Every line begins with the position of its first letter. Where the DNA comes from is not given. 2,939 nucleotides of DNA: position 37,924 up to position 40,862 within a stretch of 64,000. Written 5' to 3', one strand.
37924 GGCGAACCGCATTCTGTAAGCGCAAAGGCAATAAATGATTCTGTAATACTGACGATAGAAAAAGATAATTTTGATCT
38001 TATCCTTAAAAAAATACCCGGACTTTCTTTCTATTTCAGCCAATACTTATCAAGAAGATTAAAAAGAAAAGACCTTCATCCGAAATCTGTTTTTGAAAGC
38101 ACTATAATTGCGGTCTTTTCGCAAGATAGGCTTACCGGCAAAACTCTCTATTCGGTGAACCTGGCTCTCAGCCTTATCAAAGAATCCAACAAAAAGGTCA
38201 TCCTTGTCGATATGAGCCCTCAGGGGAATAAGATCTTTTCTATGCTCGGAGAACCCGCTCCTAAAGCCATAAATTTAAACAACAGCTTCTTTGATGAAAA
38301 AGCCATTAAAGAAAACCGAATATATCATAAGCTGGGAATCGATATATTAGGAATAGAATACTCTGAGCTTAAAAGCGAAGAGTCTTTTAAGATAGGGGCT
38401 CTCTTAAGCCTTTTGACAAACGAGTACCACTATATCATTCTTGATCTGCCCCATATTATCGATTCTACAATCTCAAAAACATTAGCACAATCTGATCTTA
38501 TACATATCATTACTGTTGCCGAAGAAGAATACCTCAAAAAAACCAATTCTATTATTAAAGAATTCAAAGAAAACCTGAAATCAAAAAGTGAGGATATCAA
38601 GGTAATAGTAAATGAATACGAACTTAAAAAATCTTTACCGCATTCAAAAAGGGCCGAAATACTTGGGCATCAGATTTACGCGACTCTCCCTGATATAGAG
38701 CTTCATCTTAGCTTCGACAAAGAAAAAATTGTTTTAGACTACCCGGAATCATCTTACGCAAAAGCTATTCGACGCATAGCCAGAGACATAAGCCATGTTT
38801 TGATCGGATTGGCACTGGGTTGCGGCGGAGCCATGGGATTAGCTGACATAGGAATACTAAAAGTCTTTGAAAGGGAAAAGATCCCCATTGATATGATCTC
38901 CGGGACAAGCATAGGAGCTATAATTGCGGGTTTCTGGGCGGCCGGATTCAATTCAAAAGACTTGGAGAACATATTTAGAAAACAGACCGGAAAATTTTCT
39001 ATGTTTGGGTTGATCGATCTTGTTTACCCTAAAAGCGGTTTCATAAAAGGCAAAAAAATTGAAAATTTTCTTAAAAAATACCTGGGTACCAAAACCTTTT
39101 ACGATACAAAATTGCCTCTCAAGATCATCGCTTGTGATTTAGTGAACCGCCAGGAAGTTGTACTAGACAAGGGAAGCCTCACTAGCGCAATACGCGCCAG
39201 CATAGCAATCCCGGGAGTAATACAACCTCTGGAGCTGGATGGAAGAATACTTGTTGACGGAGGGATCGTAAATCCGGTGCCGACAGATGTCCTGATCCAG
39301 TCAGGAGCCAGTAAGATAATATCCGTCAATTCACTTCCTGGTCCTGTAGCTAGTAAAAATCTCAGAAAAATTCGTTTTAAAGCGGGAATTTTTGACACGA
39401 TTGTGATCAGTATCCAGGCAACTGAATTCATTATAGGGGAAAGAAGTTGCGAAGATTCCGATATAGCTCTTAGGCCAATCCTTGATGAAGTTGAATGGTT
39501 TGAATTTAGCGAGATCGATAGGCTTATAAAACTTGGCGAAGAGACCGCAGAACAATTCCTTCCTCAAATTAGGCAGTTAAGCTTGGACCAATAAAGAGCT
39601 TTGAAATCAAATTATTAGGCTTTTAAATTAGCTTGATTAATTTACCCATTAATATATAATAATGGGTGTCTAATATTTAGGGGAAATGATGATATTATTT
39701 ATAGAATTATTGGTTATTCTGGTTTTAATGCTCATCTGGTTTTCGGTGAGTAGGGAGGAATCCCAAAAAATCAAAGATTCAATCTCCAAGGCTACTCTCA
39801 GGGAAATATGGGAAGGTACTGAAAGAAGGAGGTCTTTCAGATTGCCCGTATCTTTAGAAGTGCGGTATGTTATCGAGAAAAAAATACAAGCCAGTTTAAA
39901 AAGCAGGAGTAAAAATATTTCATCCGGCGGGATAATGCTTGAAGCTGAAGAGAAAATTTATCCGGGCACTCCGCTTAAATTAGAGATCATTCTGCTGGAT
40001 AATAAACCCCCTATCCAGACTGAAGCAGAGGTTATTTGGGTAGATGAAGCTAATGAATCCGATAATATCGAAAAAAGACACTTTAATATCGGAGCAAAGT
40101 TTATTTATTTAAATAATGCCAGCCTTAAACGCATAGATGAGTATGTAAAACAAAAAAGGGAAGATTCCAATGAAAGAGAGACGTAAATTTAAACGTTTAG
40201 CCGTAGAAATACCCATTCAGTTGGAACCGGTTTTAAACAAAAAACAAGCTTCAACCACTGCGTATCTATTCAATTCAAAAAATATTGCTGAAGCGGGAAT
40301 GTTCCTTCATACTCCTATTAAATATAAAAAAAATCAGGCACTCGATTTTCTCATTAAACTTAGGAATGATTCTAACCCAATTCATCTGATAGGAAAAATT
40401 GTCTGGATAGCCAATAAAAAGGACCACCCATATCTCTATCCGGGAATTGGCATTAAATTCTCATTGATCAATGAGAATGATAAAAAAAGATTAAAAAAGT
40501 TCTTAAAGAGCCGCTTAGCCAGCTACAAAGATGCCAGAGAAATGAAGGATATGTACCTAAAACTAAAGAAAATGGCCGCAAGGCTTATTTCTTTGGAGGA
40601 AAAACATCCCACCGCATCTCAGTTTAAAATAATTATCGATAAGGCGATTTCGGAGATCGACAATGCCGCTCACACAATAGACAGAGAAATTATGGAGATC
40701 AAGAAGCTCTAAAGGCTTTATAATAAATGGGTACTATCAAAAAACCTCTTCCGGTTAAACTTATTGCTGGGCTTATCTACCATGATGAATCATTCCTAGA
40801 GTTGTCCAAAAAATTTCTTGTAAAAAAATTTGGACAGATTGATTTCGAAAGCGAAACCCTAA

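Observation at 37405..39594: cNMP-binding / degenerate ParA-like / patatin phospholipase fusion, translationally coupled to a stand-alone RAM-domain mini-protein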

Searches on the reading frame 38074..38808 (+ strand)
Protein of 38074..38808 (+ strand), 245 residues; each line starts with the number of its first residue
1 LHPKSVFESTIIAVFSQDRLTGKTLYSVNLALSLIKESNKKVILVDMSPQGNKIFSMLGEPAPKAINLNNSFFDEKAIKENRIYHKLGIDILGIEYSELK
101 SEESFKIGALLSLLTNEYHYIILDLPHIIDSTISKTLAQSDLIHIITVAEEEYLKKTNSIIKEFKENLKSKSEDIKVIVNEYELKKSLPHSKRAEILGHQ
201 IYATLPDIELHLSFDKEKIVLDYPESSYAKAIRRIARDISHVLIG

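Call 29: search_solved_structures(query=window:38074-38808:+, max_evalue=1, show_alignments=2)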
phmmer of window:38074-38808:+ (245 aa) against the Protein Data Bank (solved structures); distinct sequences matched with E-value up to 1: 12.
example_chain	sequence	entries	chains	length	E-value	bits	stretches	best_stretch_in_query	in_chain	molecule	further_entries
8ray_B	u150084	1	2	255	3.6e-07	33.2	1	11-199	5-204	ParA family protein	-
6iub_A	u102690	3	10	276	4e-05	26.6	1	7-139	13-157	SpoOJ regulator (Soj)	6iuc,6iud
8jmj_A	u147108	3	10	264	5.7e-05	26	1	9-139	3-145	SpoOJ regulator (Soj)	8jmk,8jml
3ea0_A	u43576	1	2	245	9e-05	25.4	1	22-209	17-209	ATPase, ParA family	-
2bek_A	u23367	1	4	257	9.7e-05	25.3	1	12-239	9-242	SEGREGATION PROTEIN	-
1wcv_1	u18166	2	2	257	0.00013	24.8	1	12-239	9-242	SEGREGATION PROTEIN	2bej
6u1q_A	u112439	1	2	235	0.00031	23.6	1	21-189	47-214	VpsO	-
5if9_A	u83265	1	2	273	0.022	17.6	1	10-139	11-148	Cobyrinic Acid a,c-diamide synthase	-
4pfs_A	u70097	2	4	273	0.023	17.6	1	10-139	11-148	Cobyrinic Acid a,c-diamide synthase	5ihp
3k9g_A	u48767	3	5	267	0.035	16.9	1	11-165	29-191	PF-32 protein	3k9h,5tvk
7dut_A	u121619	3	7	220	0.051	16.4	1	11-168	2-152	SOJ protein (Soj)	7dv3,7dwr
1ion_A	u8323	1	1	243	0.069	16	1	10-240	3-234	PROBABLE CELL DIVISION INHIBITOR MIND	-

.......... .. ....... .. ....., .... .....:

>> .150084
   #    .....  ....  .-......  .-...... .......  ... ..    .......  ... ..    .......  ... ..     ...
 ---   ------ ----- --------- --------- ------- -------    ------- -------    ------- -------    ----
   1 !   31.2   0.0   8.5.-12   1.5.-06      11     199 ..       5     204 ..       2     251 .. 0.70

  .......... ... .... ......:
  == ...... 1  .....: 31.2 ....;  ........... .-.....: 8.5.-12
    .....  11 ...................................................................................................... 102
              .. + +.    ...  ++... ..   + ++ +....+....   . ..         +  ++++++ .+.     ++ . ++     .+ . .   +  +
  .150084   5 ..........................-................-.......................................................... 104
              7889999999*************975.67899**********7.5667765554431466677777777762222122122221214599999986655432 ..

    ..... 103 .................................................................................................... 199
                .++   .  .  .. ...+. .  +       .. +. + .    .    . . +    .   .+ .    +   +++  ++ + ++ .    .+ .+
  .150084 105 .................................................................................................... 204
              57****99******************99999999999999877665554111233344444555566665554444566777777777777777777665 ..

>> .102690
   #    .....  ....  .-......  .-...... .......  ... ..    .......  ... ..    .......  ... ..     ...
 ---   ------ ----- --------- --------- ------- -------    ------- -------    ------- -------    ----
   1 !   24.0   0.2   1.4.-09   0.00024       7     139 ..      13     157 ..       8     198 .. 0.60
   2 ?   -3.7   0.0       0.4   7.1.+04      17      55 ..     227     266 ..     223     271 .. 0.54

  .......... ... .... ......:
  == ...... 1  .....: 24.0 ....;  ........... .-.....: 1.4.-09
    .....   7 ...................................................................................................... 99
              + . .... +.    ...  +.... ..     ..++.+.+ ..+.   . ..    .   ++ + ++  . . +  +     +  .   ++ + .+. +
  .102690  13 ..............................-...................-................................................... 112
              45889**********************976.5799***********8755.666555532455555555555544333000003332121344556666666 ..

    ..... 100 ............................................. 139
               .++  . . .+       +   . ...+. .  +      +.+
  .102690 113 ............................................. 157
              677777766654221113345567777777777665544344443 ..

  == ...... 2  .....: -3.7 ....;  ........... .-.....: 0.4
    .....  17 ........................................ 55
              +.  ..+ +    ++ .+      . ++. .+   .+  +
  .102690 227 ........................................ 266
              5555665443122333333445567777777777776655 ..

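Call 58: search_protein_representatives(protein=window:38074-38799:+)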
Query: 242 residues. Proteins with E-value up to 0.001 (for the whole library): 897; up to 1e-10: 70; up to 1e-30: 11. The best 150 are listed.
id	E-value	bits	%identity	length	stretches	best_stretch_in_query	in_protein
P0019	7.7e-44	166.2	43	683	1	1-240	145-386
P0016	1.8e-43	165.1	41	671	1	1-241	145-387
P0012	5.0e-42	160.3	42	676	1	1-240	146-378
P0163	7.3e-42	159.8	40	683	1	2-242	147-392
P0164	2.2e-40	154.9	42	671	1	2-239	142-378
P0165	1.6e-35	139.1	40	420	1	1-238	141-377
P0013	8.5e-35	136.7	39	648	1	3-239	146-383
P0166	5.6e-34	134.0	37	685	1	1-241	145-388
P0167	6.7e-33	130.5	39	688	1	4-241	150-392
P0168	1.1e-32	129.8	39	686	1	5-240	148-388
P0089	1.7e-31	125.9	44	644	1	1-240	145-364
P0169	1.1e-30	123.3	39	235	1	11-239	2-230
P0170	3.0e-29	118.6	41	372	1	3-209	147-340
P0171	6.0e-28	114.3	35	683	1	7-240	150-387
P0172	7.4e-26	107.5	31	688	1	7-241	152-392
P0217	9.6e-12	61.3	27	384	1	4-236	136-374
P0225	7.2e-11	58.5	26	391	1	9-239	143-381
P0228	1.1e-10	57.8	25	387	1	8-237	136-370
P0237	3.6e-10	56.2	26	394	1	10-239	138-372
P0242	9.1e-10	54.9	30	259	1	10-237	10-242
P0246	1.5e-09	54.2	25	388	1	9-239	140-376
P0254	3.2e-09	53.1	28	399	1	8-235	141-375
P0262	4.6e-09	52.6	26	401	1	7-238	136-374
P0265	5.8e-09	52.2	26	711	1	12-239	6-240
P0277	1.7e-08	50.7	24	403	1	8-239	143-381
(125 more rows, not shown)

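Call 59: search_protein_families(library=pfam, proteins=[P0217, P0225, P0228, P0237, P0246, P0254, P0262, P0277, P0242, P0265], max_evalue=0.001)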
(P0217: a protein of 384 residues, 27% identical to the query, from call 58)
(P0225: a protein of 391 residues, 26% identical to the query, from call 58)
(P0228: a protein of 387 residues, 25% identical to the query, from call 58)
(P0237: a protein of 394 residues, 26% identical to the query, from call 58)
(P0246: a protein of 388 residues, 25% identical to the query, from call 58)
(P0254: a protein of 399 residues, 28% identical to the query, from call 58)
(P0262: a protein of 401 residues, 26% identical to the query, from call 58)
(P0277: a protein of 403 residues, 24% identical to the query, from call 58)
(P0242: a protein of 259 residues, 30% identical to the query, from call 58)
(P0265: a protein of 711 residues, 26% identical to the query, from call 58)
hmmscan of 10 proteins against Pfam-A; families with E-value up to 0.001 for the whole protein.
P0217 (384 aa): 6 families
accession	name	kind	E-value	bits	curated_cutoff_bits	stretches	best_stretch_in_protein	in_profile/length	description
PF13614.12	AAA_31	-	3.3e-14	53.7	27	1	142-301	2-164/177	AAA domain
PF10609.15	ParA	-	7e-13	49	27.1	1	143-377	5-245/246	NUBPL iron-transfer P-loop NTPase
PF01656.29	CbiA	-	3.9e-11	43.4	25.4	1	145-345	2-114/125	CobQ/CobB/MinD/ParA nucleotide binding domain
PF09140.17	MipZ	-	6.6e-08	32.6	20.7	1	146-281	5-126/262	ATPase MipZ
PF06564.18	CBP_BcsQ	-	5e-06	26.7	21.3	0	241-288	102-149/234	Cellulose biosynthesis protein BcsQ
PF00142.24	Fer4_NifH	-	0.00011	22.2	25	1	148-379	6-246/271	4Fe-4S iron sulfur cluster binding proteins, NifH/frxC family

P0225 (391 aa): 3 families
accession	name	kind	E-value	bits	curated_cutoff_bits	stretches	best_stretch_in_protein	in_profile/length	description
PF13614.12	AAA_31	-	3.3e-11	43.9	27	1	144-307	2-167/177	AAA domain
PF10609.15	ParA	-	8.9e-09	35.6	27.1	1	144-381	4-245/246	NUBPL iron-transfer P-loop NTPase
PF01656.29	CbiA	-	1.3e-06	28.8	25.4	1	147-349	2-114/125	CobQ/CobB/MinD/ParA nucleotide binding domain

P0228 (387 aa): 10 families
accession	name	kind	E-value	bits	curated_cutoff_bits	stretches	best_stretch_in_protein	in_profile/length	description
PF10609.15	ParA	-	2.2e-16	60.5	27.1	1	139-370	5-243/246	NUBPL iron-transfer P-loop NTPase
PF13614.12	AAA_31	-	4.1e-13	50.1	27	1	138-296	2-163/177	AAA domain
PF01656.29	CbiA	-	1.6e-11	44.7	25.4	1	140-351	1-124/125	CobQ/CobB/MinD/ParA nucleotide binding domain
PF09140.17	MipZ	-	2.3e-09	37.4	20.7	1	140-281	3-130/262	ATPase MipZ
PF00142.24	Fer4_NifH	-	4.1e-08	33.5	25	1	145-374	7-246/271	4Fe-4S iron sulfur cluster binding proteins, NifH/frxC family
PF06564.18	CBP_BcsQ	-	3.5e-06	27.1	21.3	1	139-370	3-231/234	Cellulose biosynthesis protein BcsQ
PF02374.21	ArsA_ATPase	-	6.9e-05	22.6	24.3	0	141-176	4-38/305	Anion-transporting ATPase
PF25199.1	nSTAND_NTPase5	-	0.00013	22.2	34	1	133-179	36-82/145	Novel STAND NTPase 5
PF13500.12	AAA_26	-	0.0005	20.4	27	0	233-343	93-195/198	AAA domain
PF13481.12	AAA_25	-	0.00076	19.6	27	0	140-172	35-65/195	AAA domain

P0237 (394 aa): 8 families
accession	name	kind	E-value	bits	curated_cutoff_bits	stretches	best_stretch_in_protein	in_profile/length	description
PF13614.12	AAA_31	-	5.2e-23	82.3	27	1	138-305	2-173/177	AAA domain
PF10609.15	ParA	-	3.6e-17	63.1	27.1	1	138-282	4-147/246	NUBPL iron-transfer P-loop NTPase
PF01656.29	CbiA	-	2e-15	57.3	25.4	1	140-341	1-115/125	CobQ/CobB/MinD/ParA nucleotide binding domain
PF00142.24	Fer4_NifH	-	8e-10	39.1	25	1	145-387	7-262/271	4Fe-4S iron sulfur cluster binding proteins, NifH/frxC family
PF09140.17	MipZ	-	1.2e-08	35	20.7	1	139-274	2-124/262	ATPase MipZ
PF06564.18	CBP_BcsQ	-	7.7e-06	26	21.3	1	140-284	4-150/234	Cellulose biosynthesis protein BcsQ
PF07015.17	VirC1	-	1.4e-05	25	24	1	139-175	3-39/231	VirC1 protein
PF02374.21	ArsA_ATPase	-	0.0001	22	24.3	1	142-175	5-38/305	Anion-transporting ATPase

P0246 (388 aa): 6 families
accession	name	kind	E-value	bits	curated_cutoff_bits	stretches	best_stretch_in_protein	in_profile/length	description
PF01656.29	CbiA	-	1.8e-13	51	25.4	1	144-356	2-125/125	CobQ/CobB/MinD/ParA nucleotide binding domain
PF13614.12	AAA_31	-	6.3e-13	49.5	27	1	141-289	2-153/177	AAA domain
PF10609.15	ParA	-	4.8e-12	46.3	27.1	1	141-283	4-143/246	NUBPL iron-transfer P-loop NTPase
PF00142.24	Fer4_NifH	-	4.7e-06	26.7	25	1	147-374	6-242/271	4Fe-4S iron sulfur cluster binding proteins, NifH/frxC family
PF09140.17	MipZ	-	3e-05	23.9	20.7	0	145-180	5-39/262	ATPase MipZ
PF02374.21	ArsA_ATPase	-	8.1e-05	22.4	24.3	0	145-177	5-36/305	Anion-transporting ATPase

P0254 (399 aa): 6 families
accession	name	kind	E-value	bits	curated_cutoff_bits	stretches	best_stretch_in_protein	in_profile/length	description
PF13614.12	AAA_31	-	5.8e-17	62.6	27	1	143-305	2-166/177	AAA domain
PF10609.15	ParA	-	8.9e-12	45.4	27.1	1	144-297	5-155/246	NUBPL iron-transfer P-loop NTPase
PF01656.29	CbiA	-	1.7e-11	44.6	25.4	1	146-359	2-125/125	CobQ/CobB/MinD/ParA nucleotide binding domain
PF00072.30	Response_reg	-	2.2e-11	44.3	30.2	1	7-117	1-110/111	Response regulator receiver domain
PF00142.24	Fer4_NifH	-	5.7e-06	26.4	25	1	145-368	3-233/271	4Fe-4S iron sulfur cluster binding proteins, NifH/frxC family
PF02374.21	ArsA_ATPase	-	0.00035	20.3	24.3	0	147-266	5-134/305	Anion-transporting ATPase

P0262 (401 aa): 7 families
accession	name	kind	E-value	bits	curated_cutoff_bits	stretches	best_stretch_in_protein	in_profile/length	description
PF10609.15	ParA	-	1.6e-13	51.1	27.1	1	139-373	4-243/246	NUBPL iron-transfer P-loop NTPase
PF13614.12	AAA_31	-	6.6e-13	49.4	27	1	139-290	2-155/177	AAA domain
PF01656.29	CbiA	-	6.6e-12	45.9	25.4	1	141-355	1-125/125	CobQ/CobB/MinD/ParA nucleotide binding domain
PF09140.17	MipZ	-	1.6e-09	37.9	20.7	1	141-272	3-119/262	ATPase MipZ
PF00072.30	Response_reg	-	2.1e-07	31.5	30.2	1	8-104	2-98/111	Response regulator receiver domain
PF06564.18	CBP_BcsQ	-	1.4e-05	25.2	21.3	1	143-288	6-151/234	Cellulose biosynthesis protein BcsQ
PF02374.21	ArsA_ATPase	-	0.00024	20.9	24.3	0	142-175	4-36/305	Anion-transporting ATPase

P0277 (403 aa): 8 families
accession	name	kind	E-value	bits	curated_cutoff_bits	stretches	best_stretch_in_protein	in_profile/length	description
PF01656.29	CbiA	-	5e-14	52.8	25.4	1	148-354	2-119/125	CobQ/CobB/MinD/ParA nucleotide binding domain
PF13614.12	AAA_31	-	1.8e-13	51.2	27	1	145-294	2-154/177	AAA domain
PF00072.30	Response_reg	-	6e-13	49.4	30.2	1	6-116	1-110/111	Response regulator receiver domain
PF10609.15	ParA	-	1.2e-10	41.7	27.1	1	145-272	4-126/246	NUBPL iron-transfer P-loop NTPase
PF06564.18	CBP_BcsQ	-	2.2e-07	31.1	21.3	0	234-378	91-230/234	Cellulose biosynthesis protein BcsQ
PF09140.17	MipZ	-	3.1e-05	23.9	20.7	1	149-284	5-126/262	ATPase MipZ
PF00142.24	Fer4_NifH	-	0.0002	21.4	25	0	151-383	6-246/271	4Fe-4S iron sulfur cluster binding proteins, NifH/frxC family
PF02374.21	ArsA_ATPase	-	0.00047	19.9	24.3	1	149-181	5-36/305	Anion-transporting ATPase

P0242 (259 aa): 5 families
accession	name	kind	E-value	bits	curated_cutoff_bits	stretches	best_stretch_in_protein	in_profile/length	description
PF10609.15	ParA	-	1.6e-11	44.6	27.1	1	11-243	5-244/246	NUBPL iron-transfer P-loop NTPase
PF13614.12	AAA_31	-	2.1e-09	38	27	1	10-169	2-164/177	AAA domain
PF01656.29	CbiA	-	4e-09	36.9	25.4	1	13-222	2-123/125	CobQ/CobB/MinD/ParA nucleotide binding domain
PF09140.17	MipZ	-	5.4e-07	29.6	20.7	1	19-149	10-126/262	ATPase MipZ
PF06564.18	CBP_BcsQ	-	0.00046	20.2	21.3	0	110-241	103-230/234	Cellulose biosynthesis protein BcsQ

P0265 (711 aa): 6 families
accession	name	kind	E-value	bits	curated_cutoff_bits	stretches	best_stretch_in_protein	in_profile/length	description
PF00437.27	T2SSE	-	1.5e-61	208.5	24.9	1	356-642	3-287/370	Type II/IV secretion system protein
PF13614.12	AAA_31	-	5.2e-09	36.7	27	1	4-167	2-167/177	AAA domain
PF01656.29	CbiA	-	3.4e-08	33.9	25.4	1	6-219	1-124/125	CobQ/CobB/MinD/ParA nucleotide binding domain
PF10609.15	ParA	-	2.1e-06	27.8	27.1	1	4-240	4-245/246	NUBPL iron-transfer P-loop NTPase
PF00005.33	ABC_tran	-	9.3e-06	26.7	25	1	483-536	10-67/137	ABC transporter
PF13245.12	AAA_19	-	0.00058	20.5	25.1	0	482-505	9-32/134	AAA domain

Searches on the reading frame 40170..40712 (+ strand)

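Call 3: search_protein_families(library=pfam, proteins=[window:40170-40712:+], max_evalue=0.01)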
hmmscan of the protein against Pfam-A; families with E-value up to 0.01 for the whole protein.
window:40170-40712:+ (180 aa): 1 family
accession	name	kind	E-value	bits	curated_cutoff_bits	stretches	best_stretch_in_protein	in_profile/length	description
PF07238.19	PilZ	-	2.9e-12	47.2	22.5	1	3-112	1-100/102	PilZ domain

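Call 4: search_protein_families(library=ncbifam, proteins=[window:40170-40712:+], max_evalue=0.01)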
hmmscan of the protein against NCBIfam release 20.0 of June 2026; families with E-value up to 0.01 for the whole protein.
window:40170-40712:+ (180 aa): 1 family
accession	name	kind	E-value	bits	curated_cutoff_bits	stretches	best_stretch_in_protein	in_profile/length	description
TIGR02266.1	gmx_TIGR02266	paralog_domain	8.1e-09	35.5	68.7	1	36-112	21-95/96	TIGR02266 family protein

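Call 48: search_protein_families(library=padloc, proteins=[window:40170-40712:+], max_evalue=0.001)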
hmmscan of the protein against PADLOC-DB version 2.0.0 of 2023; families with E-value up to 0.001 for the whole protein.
window:40170-40712:+ (180 aa): 0 families
